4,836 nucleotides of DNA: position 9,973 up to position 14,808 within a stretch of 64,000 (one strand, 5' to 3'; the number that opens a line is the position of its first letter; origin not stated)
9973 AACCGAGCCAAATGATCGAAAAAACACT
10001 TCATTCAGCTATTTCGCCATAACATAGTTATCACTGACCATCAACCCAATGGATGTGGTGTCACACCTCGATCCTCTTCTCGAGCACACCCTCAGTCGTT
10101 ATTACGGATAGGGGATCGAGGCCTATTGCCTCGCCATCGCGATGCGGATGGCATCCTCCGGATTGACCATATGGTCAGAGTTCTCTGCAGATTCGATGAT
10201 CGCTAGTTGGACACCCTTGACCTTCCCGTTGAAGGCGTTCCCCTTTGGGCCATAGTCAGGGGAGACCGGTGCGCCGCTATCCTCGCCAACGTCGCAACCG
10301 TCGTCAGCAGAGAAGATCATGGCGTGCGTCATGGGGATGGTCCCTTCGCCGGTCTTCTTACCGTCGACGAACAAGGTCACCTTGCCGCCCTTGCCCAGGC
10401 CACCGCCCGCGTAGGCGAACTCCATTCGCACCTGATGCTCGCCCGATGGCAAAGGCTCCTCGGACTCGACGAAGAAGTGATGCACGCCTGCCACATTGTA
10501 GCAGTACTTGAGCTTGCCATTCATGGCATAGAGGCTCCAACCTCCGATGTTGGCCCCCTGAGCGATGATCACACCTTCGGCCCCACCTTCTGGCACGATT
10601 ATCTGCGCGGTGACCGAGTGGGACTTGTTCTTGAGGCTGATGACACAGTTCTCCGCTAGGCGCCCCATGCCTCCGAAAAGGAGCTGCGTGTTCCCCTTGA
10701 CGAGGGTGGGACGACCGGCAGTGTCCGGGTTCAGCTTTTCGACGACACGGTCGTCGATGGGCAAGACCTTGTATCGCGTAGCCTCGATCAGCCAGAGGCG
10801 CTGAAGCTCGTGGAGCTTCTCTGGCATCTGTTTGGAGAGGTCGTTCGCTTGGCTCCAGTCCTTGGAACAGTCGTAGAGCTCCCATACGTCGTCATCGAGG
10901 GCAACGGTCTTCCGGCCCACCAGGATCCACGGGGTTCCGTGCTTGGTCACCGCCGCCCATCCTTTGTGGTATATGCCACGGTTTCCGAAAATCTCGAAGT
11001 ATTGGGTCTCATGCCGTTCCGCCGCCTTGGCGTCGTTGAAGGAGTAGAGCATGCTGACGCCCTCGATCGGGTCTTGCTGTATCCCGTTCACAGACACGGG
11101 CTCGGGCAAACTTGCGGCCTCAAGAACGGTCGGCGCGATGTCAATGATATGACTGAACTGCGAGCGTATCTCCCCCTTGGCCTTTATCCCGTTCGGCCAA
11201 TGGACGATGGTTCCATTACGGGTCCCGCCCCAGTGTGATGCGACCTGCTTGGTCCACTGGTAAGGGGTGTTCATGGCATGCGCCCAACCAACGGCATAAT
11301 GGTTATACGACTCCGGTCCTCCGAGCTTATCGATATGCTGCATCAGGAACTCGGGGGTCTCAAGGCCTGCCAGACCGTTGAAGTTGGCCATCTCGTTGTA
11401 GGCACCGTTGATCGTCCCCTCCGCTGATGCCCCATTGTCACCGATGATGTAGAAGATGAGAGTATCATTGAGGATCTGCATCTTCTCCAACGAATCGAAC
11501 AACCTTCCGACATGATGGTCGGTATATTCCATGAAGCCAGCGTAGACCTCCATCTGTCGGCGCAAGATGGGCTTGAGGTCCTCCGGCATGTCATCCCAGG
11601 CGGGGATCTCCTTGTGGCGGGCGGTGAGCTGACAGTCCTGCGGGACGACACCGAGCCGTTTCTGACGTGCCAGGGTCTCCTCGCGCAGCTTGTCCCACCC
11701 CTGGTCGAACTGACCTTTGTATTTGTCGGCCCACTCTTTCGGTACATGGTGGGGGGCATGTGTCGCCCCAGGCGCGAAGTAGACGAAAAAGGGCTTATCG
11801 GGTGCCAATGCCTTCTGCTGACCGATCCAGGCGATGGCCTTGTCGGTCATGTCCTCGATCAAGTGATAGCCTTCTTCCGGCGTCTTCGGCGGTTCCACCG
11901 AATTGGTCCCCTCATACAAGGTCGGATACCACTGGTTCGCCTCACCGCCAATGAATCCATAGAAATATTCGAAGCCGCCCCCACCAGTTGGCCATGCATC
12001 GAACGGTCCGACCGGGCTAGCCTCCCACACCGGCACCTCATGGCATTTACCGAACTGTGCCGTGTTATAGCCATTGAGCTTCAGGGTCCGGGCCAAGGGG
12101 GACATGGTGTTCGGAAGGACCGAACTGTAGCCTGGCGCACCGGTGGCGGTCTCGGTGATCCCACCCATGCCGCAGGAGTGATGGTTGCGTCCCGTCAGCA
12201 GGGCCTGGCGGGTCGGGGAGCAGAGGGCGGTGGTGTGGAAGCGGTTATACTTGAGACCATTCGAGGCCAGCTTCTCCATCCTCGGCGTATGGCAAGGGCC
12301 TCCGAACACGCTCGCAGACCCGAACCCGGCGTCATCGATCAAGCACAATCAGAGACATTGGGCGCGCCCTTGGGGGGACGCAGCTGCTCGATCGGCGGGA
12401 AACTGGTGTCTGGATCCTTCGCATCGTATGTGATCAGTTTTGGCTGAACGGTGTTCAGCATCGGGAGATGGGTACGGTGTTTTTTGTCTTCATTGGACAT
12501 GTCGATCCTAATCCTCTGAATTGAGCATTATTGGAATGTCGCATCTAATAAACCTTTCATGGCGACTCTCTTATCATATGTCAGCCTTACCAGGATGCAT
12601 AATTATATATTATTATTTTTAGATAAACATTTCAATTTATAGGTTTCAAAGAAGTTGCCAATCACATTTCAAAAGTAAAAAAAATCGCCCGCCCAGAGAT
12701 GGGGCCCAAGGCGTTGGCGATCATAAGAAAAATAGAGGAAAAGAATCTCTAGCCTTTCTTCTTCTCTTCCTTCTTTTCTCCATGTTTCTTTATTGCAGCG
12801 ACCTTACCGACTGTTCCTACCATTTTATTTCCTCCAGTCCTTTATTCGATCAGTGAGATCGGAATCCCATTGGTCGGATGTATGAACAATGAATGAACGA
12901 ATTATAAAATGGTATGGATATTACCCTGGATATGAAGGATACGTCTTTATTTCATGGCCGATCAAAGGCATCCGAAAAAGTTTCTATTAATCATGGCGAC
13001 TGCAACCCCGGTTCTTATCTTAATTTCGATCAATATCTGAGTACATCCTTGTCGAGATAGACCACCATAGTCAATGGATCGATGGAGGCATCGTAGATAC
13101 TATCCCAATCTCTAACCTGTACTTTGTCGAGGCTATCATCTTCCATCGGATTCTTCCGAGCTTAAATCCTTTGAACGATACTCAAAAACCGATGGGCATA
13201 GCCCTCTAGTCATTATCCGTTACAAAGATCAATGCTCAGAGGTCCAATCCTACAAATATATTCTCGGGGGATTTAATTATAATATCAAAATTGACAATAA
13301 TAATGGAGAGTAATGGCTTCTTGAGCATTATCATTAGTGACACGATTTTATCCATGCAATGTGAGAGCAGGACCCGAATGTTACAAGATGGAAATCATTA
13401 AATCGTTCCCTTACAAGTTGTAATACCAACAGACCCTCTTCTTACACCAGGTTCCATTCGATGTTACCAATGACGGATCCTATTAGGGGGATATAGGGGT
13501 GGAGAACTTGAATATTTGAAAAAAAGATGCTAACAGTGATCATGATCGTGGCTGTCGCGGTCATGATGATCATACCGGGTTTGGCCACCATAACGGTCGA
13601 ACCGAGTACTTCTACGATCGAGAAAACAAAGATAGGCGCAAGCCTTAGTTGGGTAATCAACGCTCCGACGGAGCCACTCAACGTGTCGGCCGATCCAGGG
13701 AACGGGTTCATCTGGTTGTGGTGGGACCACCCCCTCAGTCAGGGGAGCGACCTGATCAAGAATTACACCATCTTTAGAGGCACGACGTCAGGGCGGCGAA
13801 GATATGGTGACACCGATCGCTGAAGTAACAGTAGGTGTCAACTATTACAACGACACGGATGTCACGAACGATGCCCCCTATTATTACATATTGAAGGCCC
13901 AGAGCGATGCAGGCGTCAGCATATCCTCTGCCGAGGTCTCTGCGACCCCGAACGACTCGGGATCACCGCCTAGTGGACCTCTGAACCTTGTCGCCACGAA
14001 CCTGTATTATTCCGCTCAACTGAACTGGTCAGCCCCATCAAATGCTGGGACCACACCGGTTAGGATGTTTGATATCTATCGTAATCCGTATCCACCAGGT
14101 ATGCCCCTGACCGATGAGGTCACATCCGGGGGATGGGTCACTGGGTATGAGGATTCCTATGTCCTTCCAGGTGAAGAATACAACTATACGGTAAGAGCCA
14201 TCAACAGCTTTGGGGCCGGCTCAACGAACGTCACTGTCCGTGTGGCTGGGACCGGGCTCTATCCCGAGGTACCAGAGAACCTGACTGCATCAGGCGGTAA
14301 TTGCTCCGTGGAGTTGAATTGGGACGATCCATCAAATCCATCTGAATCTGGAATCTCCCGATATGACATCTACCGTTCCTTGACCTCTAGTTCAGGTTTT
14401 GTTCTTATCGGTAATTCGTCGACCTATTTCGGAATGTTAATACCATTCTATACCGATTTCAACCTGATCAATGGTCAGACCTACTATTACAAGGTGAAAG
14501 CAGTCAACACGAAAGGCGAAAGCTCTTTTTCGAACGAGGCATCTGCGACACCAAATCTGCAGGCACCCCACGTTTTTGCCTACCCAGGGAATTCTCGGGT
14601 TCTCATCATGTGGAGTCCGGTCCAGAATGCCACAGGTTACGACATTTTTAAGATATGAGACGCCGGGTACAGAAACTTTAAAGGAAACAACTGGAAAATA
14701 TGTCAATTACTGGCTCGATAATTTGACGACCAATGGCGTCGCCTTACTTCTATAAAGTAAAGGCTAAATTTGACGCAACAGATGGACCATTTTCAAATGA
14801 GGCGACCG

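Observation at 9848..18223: Lower-GC block beside tRNA-Lys encodes a Cys-type sulfatase and its anaerobic maturase in a methanogen-like archaeon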

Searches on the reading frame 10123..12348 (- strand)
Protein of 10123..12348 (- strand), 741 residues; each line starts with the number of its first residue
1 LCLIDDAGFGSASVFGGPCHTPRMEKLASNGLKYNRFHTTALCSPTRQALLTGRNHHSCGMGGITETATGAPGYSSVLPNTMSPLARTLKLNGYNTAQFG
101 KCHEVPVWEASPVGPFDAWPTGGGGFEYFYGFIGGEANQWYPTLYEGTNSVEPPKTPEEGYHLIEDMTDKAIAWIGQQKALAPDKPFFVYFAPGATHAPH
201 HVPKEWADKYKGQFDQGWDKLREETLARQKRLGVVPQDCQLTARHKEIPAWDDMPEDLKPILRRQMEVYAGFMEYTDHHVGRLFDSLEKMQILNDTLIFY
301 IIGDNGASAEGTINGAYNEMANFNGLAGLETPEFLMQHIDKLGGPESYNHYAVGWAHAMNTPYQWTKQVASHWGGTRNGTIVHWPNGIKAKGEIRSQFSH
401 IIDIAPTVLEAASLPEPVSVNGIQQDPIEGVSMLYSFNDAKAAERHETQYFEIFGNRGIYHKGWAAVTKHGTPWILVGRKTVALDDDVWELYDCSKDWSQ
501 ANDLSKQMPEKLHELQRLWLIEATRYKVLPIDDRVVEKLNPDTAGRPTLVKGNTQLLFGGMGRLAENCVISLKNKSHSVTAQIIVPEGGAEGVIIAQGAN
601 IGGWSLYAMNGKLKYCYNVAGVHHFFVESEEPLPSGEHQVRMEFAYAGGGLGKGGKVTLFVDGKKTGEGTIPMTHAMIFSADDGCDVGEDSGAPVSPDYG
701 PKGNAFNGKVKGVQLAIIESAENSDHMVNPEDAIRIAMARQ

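Call 10: search_protein_families(library=pfam, proteins=[window:10123-12348:-])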
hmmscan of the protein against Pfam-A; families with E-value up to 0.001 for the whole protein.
window:10123-12348:- (741 aa): 2 families
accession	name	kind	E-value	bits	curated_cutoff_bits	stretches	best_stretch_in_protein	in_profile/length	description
PF00884.28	Sulfatase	-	6.9e-65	219.8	25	1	3-412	7-299/301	Sulfatase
PF16347.10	SGSH_C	-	1.3e-06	29.1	29.3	1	378-507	18-134/154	N-sulphoglucosamine sulphohydrolase, C-terminal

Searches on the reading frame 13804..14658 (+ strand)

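Call 10: search_protein_families(library=pfam, proteins=[window:13804-14658:+])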
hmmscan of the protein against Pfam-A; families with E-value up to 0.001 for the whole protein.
window:13804-14658:+ (284 aa): 2 families
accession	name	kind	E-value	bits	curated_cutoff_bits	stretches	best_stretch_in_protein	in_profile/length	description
PF00041.27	fn3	-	1.3e-12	48.2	25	2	157-247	3-82/84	Fibronectin type III domain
PF24489.1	Ig_J_second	-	5e-08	33.4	27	1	183-252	26-95/105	Tip attachment protein J second Ig-like domain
